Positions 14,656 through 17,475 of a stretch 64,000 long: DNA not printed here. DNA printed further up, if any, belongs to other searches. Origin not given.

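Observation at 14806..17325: Clp-family ATPase with degenerate D1 Walker B, no M-domain, no ClpP-docking loop and a TM anchor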

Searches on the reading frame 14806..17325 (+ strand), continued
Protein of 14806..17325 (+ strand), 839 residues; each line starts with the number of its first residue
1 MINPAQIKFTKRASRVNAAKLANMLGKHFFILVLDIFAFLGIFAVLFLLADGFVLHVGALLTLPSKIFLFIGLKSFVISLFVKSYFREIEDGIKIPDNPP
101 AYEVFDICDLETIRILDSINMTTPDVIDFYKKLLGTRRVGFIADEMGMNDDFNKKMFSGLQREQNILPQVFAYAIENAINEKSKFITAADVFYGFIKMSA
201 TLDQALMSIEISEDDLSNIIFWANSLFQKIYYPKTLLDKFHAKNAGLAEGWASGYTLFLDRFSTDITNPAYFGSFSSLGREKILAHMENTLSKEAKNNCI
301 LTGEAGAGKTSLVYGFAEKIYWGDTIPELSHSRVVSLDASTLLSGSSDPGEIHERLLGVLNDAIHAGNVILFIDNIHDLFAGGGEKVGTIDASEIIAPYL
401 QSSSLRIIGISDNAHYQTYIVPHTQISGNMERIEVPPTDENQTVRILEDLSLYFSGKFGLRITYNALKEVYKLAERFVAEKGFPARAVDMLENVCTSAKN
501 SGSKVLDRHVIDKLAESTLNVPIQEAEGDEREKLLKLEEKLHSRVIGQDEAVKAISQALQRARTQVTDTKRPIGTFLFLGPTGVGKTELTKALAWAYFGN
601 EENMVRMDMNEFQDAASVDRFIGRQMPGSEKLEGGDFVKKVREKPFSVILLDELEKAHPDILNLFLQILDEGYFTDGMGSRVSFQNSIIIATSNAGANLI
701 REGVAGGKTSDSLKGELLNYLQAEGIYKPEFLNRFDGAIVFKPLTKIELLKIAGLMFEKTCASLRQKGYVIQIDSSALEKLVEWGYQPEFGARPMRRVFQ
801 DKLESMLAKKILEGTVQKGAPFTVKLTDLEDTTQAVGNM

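Call 39: fold_search(model_id=the predicted structure, library=pdb)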
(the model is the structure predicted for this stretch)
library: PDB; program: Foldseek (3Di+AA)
matches with E <= 10: 1526; with E <= 0.001: 1048
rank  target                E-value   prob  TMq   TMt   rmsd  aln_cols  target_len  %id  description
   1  9a66_A                6.7e-50  1.00  0.60  0.62  18.9       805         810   29  Integrative model of CLPC-CLPP by crosslinking MS and deep learning (released 2024-09-18)
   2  9rai_b                1.2e-46  1.00  0.58  0.63  17.1       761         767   31  Structure of the S.aureus MecA/ClpC/ClpP degradation system (released 2025-09-10)
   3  9rai_c                2.5e-46  1.00  0.57  0.62  16.6       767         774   31  Structure of the S.aureus MecA/ClpC/ClpP degradation system (released 2025-09-10)
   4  9gi1_b                7.0e-46  1.00  0.59  0.82   4.7       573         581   39  Structure of the S.aureus MecA/ClpC/ClpP degradation system (released 2025-08-20)
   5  9rai_d                8.5e-46  1.00  0.57  0.63  17.0       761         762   31  Structure of the S.aureus MecA/ClpC/ClpP degradation system (released 2025-09-10)
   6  6qs6_A                1.8e-45  1.00  0.56  0.78   5.2       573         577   38  ClpB (DWB and K476C mutant) bound to casein in presence of ATPgammaS - state KC-1 (released 2019-07-03)
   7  9rai_e                6.5e-45  1.00  0.58  0.63  17.1       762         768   31  Structure of the S.aureus MecA/ClpC/ClpP degradation system (released 2025-09-10)
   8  9gi1_d                7.1e-45  1.00  0.58  0.81   4.9       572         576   39  Structure of the S.aureus MecA/ClpC/ClpP degradation system (released 2025-08-20)
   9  9gi1_c                3.4e-44  1.00  0.58  0.80   5.0       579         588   39  Structure of the S.aureus MecA/ClpC/ClpP degradation system (released 2025-08-20)
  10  9gi1_e                3.9e-44  1.00  0.57  0.80   4.7       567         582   39  Structure of the S.aureus MecA/ClpC/ClpP degradation system (released 2025-08-20)
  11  6qs4_B                5.7e-44  1.00  0.56  0.78   5.3       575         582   38  Two-Step Activation Mechanism of the ClpB Disaggregase for Sequential Substrate Threading by the Main ATPase Motor. (released 2019-07-03)
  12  7abr_D                3.3e-43  1.00  0.57  0.79   5.2       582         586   37  Cryo-EM structure of B. subtilis ClpC (DWB mutant) hexamer bound to a substrate polypeptide (released 2021-10-06)
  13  9if4_D                4.0e-43  1.00  0.56  0.78   5.0       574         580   35  Structure of the Mycobacterium Tuberculosis ClpC1P1P2 complex bound to the activator Bz-Leu-Leu (released 2025-08-27)
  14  8a8u_D                4.0e-43  1.00  0.56  0.78   5.2       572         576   35  Mycobacterium tuberculosis ClpC1 hexamer structure (released 2022-10-26)
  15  8xoo_O                8.4e-43  1.00  0.52  0.73   6.2       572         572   36  Cryo-EM structure of the ClpC1:ClpP1P2 degradation complex in Streptomyces hawaiiensis (released 2024-03-27)
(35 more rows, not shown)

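Call 54: find_encoding_contigs(protein=P0049, flank=5000, max_places=1)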
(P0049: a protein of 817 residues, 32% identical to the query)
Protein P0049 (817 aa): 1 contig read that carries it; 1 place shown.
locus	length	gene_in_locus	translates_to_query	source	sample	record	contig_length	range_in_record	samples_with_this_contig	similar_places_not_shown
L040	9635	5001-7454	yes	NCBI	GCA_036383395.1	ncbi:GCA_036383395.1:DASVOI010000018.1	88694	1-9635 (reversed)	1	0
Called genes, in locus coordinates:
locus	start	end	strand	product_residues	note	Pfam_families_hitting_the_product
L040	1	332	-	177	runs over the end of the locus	PF20221:DUF6580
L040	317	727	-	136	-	PF14478:DUF4430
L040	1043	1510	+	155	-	PF04205:FMN_bind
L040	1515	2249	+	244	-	PF02424:ApbE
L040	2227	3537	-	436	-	PF01794:Ferric_reduct, PF08022:FAD_binding_8 (weak), PF00175:NAD_binding_1, PF08030:NAD_binding_6 (weak)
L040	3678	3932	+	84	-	-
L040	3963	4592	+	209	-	-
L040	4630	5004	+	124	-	-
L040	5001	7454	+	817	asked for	PF07726:AAA_3 (faint), PF01078:Mg_chelatase (faint), PF00004:AAA (weak), PF17871:AAA_lid_9, PF00004:AAA, PF07724:AAA_2, PF07728:AAA_5, PF10431:ClpB_D2-small, +8 more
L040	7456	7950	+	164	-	PF01243:PNPOx_N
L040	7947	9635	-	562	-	PF00122:E1-E2_ATPase, PF00702:Hydrolase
